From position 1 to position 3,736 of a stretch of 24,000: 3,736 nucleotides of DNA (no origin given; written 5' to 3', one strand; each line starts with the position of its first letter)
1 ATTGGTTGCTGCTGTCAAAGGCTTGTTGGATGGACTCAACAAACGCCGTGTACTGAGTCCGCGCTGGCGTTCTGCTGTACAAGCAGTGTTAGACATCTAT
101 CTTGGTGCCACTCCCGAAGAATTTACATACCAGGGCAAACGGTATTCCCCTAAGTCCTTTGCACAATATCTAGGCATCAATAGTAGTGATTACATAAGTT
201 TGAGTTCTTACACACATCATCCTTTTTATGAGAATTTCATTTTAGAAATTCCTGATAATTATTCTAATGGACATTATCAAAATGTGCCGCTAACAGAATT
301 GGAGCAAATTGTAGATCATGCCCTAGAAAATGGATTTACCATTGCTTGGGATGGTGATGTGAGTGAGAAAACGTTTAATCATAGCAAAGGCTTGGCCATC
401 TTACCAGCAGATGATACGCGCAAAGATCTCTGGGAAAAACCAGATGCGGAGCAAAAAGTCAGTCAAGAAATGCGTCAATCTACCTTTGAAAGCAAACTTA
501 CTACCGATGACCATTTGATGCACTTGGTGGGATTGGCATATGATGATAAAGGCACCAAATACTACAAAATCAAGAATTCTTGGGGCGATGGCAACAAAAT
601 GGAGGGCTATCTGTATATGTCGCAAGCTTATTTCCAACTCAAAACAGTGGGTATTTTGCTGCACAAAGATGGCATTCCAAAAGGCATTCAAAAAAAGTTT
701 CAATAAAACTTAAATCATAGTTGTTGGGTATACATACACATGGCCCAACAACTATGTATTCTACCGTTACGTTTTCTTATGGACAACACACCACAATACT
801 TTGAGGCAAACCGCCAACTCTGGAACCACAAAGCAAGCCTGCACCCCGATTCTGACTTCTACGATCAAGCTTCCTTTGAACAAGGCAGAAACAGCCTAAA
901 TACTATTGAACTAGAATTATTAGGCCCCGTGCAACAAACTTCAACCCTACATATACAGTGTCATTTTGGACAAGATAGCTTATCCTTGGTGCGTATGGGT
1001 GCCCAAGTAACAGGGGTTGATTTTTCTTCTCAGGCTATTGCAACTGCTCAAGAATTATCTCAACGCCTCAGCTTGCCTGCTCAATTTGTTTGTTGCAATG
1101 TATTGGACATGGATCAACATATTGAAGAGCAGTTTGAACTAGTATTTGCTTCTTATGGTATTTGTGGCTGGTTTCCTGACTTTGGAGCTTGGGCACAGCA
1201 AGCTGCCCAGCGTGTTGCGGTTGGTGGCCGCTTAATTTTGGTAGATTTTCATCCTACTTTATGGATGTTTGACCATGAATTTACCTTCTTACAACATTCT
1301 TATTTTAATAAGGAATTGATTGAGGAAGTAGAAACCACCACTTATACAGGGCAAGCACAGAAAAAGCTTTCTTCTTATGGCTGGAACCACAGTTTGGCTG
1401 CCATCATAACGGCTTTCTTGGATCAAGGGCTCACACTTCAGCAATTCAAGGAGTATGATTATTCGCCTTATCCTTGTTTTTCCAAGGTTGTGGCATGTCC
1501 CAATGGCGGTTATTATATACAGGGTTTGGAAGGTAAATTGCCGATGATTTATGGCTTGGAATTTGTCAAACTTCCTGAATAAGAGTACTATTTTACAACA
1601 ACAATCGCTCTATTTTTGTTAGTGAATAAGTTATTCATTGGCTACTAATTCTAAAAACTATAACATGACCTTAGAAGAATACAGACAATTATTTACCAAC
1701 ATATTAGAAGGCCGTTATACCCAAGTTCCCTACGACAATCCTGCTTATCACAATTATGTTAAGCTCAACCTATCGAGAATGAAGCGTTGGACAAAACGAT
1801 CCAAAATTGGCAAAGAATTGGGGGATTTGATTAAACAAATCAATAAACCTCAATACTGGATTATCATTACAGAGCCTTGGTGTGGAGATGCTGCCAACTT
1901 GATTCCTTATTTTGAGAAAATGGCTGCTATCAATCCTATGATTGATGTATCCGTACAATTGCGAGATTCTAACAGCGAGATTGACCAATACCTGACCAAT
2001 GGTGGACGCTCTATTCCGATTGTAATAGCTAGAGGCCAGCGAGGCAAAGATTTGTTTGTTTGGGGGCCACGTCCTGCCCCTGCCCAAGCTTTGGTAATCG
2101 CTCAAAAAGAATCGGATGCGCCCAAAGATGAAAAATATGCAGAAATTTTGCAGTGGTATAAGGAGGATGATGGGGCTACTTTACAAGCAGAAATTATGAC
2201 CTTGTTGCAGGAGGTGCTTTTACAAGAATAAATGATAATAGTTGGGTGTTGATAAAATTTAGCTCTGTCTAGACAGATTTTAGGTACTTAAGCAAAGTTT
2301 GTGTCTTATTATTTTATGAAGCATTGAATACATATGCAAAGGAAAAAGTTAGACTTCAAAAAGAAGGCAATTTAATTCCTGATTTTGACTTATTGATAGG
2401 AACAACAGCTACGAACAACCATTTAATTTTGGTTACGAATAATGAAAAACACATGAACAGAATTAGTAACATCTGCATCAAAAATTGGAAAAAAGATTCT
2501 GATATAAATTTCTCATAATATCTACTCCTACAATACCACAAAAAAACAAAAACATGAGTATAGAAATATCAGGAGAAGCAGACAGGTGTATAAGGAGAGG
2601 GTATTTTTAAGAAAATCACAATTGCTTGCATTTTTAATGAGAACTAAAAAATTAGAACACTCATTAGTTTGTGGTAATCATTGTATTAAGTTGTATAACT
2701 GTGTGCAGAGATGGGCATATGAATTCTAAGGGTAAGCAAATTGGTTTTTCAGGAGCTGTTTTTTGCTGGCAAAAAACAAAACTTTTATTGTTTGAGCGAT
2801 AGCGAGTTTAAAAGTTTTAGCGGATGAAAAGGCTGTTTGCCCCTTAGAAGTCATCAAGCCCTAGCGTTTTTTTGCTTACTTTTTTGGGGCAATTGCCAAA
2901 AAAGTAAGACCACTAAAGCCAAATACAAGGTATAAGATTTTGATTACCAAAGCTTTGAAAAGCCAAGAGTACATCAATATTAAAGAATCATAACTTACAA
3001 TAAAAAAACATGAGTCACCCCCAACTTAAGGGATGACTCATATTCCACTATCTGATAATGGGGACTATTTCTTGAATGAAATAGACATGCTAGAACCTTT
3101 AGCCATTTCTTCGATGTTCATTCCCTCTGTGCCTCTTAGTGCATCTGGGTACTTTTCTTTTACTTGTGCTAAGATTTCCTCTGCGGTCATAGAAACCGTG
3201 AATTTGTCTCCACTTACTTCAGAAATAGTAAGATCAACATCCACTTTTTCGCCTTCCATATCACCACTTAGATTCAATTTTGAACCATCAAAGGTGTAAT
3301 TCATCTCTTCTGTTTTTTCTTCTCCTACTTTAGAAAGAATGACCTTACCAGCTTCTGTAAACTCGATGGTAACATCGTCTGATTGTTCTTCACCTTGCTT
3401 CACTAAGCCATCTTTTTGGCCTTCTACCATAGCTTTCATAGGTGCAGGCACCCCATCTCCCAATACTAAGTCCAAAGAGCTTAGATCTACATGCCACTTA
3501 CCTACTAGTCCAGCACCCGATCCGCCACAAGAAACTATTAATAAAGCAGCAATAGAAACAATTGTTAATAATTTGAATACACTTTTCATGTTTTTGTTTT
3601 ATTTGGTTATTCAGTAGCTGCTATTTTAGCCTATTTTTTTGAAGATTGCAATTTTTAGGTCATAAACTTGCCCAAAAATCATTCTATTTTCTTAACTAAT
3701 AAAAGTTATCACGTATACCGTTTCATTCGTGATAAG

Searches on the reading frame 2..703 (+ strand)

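Call 8: search_protein_families(library=pfam, proteins=[window:2-703:+], max_evalue=0.001)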
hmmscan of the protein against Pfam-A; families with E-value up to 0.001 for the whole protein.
window:2-703:+ (234 aa): 2 families
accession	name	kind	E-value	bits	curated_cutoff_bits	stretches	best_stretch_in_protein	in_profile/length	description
PF03051.21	Peptidase_C1_2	-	9.2e-19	68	22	1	46-233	238-424/438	Peptidase C1-like family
PF00112.29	Peptidase_C1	-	8.6e-06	26.4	20.7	1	160-209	154-205/220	Papain family cysteine protease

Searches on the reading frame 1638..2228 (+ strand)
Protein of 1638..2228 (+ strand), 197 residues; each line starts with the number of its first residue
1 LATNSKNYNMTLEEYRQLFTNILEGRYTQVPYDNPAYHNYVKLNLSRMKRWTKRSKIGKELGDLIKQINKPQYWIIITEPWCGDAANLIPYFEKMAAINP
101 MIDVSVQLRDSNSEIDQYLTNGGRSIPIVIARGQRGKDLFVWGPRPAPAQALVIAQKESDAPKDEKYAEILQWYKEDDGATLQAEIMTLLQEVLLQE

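Call 8: search_protein_families(library=pfam, proteins=[window:1638-2228:+], max_evalue=0.001)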
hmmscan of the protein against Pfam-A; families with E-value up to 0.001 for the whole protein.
window:1638-2228:+ (197 aa): 1 family
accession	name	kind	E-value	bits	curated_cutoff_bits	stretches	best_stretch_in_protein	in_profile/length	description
PF14595.12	Thioredoxin_9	-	1.2e-36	125.9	25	1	36-155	7-127/129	Thioredoxin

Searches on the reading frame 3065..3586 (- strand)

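Call 8: search_protein_families(library=pfam, proteins=[window:3065-3586:-], max_evalue=0.001)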
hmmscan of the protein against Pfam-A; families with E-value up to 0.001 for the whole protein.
window:3065-3586:- (173 aa): 0 families

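Call 46: search_protein_families(library=pfam, proteins=[window:3065-3586:-], max_evalue=0.1)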
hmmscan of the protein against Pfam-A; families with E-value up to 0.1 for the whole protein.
window:3065-3586:- (173 aa): 3 families
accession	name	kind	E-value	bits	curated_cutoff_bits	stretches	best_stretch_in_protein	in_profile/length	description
PF13648.12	Lipocalin_4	-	0.016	16.5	22.4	1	58-130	16-88/89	Lipocalin-like domain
PF12990.12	DUF3874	-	0.037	14.8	28.3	1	132-154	23-45/71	Domain of unknonw function from B. Theta Gene description (DUF3874)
PF16183.10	Kinesin_assoc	-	0.088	13.4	29.5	0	51-172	16-133/171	Kinesin-associated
